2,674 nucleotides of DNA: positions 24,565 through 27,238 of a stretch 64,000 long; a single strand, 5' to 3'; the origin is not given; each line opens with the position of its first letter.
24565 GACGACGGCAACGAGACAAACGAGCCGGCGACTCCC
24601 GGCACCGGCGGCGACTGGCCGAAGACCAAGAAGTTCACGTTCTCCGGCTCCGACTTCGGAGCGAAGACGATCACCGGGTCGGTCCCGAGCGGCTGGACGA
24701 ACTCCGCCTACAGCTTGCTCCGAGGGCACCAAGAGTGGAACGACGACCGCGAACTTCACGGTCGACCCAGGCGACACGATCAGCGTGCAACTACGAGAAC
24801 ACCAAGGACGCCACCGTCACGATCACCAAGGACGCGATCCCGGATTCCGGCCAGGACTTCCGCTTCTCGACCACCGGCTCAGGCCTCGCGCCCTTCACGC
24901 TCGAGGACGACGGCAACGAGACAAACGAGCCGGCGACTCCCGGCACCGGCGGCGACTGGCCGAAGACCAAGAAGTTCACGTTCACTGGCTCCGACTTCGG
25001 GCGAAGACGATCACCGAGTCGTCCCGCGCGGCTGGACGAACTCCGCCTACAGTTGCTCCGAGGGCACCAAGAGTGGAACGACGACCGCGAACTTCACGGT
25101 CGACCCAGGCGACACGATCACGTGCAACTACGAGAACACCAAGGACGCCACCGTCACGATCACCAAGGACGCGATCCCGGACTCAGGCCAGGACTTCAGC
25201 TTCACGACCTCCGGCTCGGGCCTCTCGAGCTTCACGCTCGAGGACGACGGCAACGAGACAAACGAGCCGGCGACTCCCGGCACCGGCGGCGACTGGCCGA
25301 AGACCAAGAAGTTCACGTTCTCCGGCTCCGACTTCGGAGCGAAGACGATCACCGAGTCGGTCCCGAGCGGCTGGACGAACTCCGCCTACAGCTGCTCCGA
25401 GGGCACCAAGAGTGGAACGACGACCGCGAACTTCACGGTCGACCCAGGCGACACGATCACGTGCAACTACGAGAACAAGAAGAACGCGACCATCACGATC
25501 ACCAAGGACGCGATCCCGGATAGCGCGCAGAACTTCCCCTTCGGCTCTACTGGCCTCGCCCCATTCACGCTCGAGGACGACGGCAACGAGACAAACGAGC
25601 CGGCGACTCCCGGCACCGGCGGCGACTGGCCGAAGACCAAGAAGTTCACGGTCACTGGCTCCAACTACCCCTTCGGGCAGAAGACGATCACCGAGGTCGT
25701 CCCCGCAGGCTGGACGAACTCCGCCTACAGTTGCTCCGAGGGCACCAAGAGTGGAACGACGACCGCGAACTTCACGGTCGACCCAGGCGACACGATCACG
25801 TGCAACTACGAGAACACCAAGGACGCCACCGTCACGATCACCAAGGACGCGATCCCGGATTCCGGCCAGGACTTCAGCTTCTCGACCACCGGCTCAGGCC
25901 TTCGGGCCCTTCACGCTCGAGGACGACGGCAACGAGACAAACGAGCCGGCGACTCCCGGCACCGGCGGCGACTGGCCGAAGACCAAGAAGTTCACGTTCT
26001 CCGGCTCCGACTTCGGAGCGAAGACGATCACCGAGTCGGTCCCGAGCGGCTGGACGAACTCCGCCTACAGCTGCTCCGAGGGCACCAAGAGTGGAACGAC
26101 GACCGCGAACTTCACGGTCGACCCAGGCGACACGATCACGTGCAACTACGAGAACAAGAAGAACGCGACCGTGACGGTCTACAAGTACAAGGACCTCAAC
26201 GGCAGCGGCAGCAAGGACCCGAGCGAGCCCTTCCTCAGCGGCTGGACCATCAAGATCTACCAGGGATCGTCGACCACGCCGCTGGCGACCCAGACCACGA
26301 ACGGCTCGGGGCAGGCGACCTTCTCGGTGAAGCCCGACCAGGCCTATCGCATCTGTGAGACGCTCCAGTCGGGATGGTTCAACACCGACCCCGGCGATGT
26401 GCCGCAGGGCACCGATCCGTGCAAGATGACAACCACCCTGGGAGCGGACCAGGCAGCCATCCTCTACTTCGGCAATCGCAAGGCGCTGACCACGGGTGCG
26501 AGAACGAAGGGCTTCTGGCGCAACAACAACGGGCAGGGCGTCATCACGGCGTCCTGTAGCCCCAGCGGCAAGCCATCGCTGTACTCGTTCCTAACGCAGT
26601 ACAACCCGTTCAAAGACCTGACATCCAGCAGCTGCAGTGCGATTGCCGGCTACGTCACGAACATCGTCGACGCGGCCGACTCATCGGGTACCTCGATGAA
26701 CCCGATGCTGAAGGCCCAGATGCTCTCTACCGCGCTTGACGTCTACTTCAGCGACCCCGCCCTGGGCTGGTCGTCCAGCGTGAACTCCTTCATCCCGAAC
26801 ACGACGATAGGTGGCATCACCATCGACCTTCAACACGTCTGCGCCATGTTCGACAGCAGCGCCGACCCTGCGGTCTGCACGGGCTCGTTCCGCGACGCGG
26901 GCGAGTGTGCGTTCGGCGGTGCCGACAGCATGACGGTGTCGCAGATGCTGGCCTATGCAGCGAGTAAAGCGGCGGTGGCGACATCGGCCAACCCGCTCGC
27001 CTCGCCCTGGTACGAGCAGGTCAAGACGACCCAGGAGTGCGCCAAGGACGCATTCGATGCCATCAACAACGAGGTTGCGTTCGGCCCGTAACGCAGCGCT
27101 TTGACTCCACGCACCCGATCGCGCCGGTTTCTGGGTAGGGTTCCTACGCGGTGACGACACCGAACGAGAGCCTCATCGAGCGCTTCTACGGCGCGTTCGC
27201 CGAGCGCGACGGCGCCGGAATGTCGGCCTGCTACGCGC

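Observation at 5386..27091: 21.7-kb head-to-tail cluster of four giant secreted proteins built from shuffled modules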

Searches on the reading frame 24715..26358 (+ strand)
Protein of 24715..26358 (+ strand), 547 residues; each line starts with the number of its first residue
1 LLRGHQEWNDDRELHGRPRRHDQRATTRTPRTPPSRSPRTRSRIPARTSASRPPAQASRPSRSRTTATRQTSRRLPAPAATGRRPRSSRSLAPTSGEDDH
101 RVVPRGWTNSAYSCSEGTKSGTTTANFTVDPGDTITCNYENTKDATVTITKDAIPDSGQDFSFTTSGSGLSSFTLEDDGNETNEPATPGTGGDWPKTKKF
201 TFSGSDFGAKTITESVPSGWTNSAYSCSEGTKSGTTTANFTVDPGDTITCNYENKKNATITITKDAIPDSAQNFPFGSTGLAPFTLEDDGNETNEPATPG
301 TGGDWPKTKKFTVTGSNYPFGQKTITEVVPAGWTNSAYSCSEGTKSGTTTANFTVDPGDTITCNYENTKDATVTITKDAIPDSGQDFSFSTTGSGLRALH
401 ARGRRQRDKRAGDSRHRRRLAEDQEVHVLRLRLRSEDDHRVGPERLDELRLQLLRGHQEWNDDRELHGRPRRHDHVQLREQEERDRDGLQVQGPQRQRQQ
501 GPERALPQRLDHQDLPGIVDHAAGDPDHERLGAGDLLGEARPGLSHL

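Call 5: search_protein_families(library=pfam, proteins=[window:24715-26358:+], max_evalue=0.01)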
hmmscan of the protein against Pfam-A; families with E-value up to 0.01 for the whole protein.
window:24715-26358:+ (547 aa): 3 families
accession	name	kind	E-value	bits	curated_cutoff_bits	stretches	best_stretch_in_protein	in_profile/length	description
PF24514.1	SpaA_4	-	1.4e-21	77.8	27.3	3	147-256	1-107/107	Prealbumin-like fold domain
PF19403.5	SpaA_2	-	2.9e-10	41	25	2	298-364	34-95/96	Prealbumin-like fold domain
PF00127.26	Copper-bind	-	0.0056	17.5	21.2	0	350-390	16-56/99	Copper binding proteins, plastocyanin/azurin family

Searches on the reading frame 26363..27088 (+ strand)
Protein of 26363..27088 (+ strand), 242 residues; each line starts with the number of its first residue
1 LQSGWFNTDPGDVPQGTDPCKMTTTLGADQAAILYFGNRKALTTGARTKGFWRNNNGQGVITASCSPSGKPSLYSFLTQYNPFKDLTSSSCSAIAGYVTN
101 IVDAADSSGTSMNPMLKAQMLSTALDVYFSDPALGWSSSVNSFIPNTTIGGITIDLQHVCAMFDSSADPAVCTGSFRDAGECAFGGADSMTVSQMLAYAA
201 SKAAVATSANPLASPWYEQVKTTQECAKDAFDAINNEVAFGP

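Call 15: search_protein_families(library=pfam, proteins=[window:26363-27088:+], max_evalue=1)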
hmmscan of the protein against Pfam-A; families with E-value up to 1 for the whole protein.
window:26363-27088:+ (242 aa): 0 families

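Call 16: search_protein_families(library=ncbifam, proteins=[window:26363-27088:+], max_evalue=1)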
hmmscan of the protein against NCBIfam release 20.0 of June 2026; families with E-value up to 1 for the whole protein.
window:26363-27088:+ (242 aa): 0 families

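Call 58: search_protein_representatives(protein=window:26483-27088:+)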
Query: 202 residues. Proteins with E-value up to 0.001 (for the whole library): 519; up to 1e-10: 419; up to 1e-30: 203. The best 150 are listed.
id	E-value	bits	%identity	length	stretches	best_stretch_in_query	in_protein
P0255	4.2e-95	333.4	79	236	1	2-201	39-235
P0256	3.4e-62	226.1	62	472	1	2-202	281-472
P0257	1.8e-59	217.2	63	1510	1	2-202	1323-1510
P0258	1.6e-57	210.8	61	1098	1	4-200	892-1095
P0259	6.2e-55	202.4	61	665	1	3-200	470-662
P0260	8.5e-55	202.0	58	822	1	3-201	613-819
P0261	1.8e-54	200.9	64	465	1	4-200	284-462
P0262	1.3e-53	198.1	57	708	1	3-200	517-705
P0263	2.6e-53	197.1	56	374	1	2-200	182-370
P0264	3.0e-52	193.6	54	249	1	3-202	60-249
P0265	3.2e-52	193.6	56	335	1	2-202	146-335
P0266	5.0e-52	192.9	56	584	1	2-202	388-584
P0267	1.4e-51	191.4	57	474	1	2-201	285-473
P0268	2.2e-51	190.9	59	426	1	3-201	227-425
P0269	5.9e-51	189.4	59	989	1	3-199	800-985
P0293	2.2e-46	174.5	54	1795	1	2-201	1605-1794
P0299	1.1e-45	172.2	55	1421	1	2-202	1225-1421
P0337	8.7e-41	156.3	58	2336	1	3-199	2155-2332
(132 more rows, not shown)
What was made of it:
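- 26483..27088 (+): g4 C-terminal 202-aa domain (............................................-COOH), an undescribed domain family. 519 representatives at E<=1e-3 (call 58).
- Checked: It has 519 cluster representatives (call 58).
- The C-terminal domain is 79% identical to its nearest relative (call 58).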

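Call 60: search_solved_structures(query=A3, max_evalue=1)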
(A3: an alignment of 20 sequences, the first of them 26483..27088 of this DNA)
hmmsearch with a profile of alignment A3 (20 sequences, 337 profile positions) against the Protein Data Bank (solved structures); distinct sequences matched with E-value up to 1: 0.
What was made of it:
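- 26483..27088 (+): No Pfam, NCBIfam or PDB match (calls 15, 16, 60).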

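Call 62: search_protein_families(library=pfam, proteins=[P0257, P0258, P0293, P0337, P0299, P0255, P0260], max_evalue=0.001)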
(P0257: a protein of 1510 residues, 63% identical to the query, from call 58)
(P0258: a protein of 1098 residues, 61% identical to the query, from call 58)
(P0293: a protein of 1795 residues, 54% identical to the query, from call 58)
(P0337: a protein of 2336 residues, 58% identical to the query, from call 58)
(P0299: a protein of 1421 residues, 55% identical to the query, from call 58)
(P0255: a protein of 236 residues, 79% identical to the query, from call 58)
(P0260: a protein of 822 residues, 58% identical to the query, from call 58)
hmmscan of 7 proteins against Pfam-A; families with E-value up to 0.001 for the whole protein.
P0257 (1510 aa): 5 families
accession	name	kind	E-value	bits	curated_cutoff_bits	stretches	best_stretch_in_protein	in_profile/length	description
PF17210.9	SdrD_B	-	1.6e-13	51.3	29.7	2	584-658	8-82/112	SdrD B-like domain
PF17802.7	SpaA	-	7.1e-12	45.8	23.1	0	595-641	12-59/91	Prealbumin-like fold domain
PF14699.12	hGDE_N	-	5.3e-06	26.9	22.1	0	905-929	46-70/92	N-terminal domain from the human glycogen debranching enzyme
PF16640.11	Big_3_5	-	3.1e-05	24.9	35.5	1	886-941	34-87/88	Bacterial Ig-like domain (group 3)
PF13620.12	CarboxypepD_reg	-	0.00017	22.3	32.3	1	594-638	9-52/82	Carboxypeptidase regulatory-like domain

P0258 (1098 aa): 0 families

P0293 (1795 aa): 3 families
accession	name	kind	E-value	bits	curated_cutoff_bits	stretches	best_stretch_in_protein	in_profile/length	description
PF09286.16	Pro-kuma_activ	-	1.4e-29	103.6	23.5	1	100-228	12-142/143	Pro-kumamolisin, activation domain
PF02369.22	Big_1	-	9.1e-25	87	34.9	2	744-838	2-92/93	Bacterial Ig-like domain (group 1)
PF09134.16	Invasin_D3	-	9.4e-12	45.7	33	2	741-839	2-96/98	Invasin, domain 3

P0337 (2336 aa): 1 family
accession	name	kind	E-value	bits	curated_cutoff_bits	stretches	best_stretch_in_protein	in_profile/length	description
PF14830.12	Haemocyan_bet_s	-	1.4e-06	28.7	24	0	1495-1537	51-87/103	Haemocyanin beta-sandwich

P0299 (1421 aa): 6 families
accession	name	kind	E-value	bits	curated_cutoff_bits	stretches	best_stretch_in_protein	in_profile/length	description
PF19407.5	DUF5979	-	2.4e-56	189.2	25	4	1128-1221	2-101/104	Domain of unknown function (DUF5979)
PF13620.12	CarboxypepD_reg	-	1.6e-43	147.4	32.3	6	728-808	1-80/82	Carboxypeptidase regulatory-like domain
PF13715.12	CarbopepD_reg_2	-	7.1e-24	84.1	32.2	1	643-713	1-67/88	CarboxypepD_reg-like domain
PF24547.1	DUF7601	-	1.2e-12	48.9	27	0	950-1013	55-115/116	Domain of unknown function (DUF7601)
PF11974.14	bMG3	-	1.5e-07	31.8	34.9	0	363-406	18-61/103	Bacterial alpha-2-macroglobulin MG3 domain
PF17210.9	SdrD_B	-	1.4e-05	25.7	29.7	0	369-410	20-61/112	SdrD B-like domain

P0255 (236 aa): 0 families

P0260 (822 aa): 2 families
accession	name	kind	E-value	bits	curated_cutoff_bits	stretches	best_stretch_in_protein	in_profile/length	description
PF02494.22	HYR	-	5e-22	78.5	21.7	3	437-517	1-81/81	HYR domain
PF23237.1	HYR_4C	-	1.7e-05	25.4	27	1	369-435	7-72/73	HYR-like domain with 4 cysteines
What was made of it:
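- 26483..27088 (+): Cargo is varied (call 62).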

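Call 63: list_cluster_members(proteins=[P0255, P0256, P0257, P0258, P0259, P0260, P0264, P0293, P0299, P0337])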
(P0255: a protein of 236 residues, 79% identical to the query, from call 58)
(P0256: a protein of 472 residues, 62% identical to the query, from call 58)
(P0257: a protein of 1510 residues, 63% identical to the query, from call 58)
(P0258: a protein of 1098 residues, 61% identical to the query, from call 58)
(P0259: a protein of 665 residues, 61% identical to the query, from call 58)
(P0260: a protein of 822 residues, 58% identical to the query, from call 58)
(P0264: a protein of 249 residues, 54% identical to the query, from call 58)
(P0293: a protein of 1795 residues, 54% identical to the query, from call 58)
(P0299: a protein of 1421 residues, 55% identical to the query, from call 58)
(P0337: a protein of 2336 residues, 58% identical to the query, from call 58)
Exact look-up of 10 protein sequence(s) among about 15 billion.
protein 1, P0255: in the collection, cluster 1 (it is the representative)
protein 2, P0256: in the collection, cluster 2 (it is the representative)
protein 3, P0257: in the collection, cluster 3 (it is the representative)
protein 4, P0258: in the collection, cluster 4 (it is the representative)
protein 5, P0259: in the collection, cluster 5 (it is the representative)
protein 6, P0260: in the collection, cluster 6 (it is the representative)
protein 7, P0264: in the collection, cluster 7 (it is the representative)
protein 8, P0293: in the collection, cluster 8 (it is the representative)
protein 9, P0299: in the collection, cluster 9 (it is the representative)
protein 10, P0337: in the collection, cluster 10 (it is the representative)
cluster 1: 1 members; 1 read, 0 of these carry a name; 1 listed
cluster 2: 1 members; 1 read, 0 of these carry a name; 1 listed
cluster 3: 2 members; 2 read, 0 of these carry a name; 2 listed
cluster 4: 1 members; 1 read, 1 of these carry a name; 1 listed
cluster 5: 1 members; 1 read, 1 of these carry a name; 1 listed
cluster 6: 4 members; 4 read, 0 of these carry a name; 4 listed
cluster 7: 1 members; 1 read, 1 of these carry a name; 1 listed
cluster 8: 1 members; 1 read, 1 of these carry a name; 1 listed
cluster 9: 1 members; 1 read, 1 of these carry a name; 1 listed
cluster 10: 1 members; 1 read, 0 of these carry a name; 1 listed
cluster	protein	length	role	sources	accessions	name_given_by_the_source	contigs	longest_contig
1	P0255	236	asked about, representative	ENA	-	-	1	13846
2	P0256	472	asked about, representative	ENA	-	-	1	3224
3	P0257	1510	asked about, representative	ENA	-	-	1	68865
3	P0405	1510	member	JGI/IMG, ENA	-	-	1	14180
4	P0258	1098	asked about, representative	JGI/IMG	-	hypothetical protein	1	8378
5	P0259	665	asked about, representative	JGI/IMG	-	hypothetical protein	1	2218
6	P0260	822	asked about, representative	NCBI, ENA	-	-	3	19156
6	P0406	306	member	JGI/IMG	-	-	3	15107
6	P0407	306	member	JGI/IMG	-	-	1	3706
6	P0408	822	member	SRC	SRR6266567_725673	-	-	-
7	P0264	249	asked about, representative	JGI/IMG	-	hypothetical protein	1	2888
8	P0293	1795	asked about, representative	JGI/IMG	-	hypothetical protein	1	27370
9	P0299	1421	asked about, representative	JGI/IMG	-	hypothetical protein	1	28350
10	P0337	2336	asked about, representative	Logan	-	-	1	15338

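Call 64: find_encoding_contigs(protein=P0255, flank=10000, max_places=3)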
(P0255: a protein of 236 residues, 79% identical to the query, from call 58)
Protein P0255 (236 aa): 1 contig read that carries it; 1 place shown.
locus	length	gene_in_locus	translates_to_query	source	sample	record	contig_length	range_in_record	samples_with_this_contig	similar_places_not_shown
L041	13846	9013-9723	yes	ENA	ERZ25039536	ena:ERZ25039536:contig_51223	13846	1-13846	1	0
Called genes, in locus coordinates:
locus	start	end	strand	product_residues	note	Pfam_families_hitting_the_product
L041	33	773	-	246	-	-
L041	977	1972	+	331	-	PF01522:Polysacc_deac_1, PF17957:Big_7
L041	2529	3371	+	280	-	-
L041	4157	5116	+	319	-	-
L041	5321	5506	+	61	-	-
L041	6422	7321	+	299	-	-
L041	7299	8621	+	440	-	-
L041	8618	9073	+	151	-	PF17210:SdrD_B (weak)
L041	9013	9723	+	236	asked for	-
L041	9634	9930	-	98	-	-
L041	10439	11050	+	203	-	-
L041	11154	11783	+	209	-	-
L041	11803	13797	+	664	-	PF14307:Glyco_tran_WbsX (faint), PF00149:Metallophos (weak)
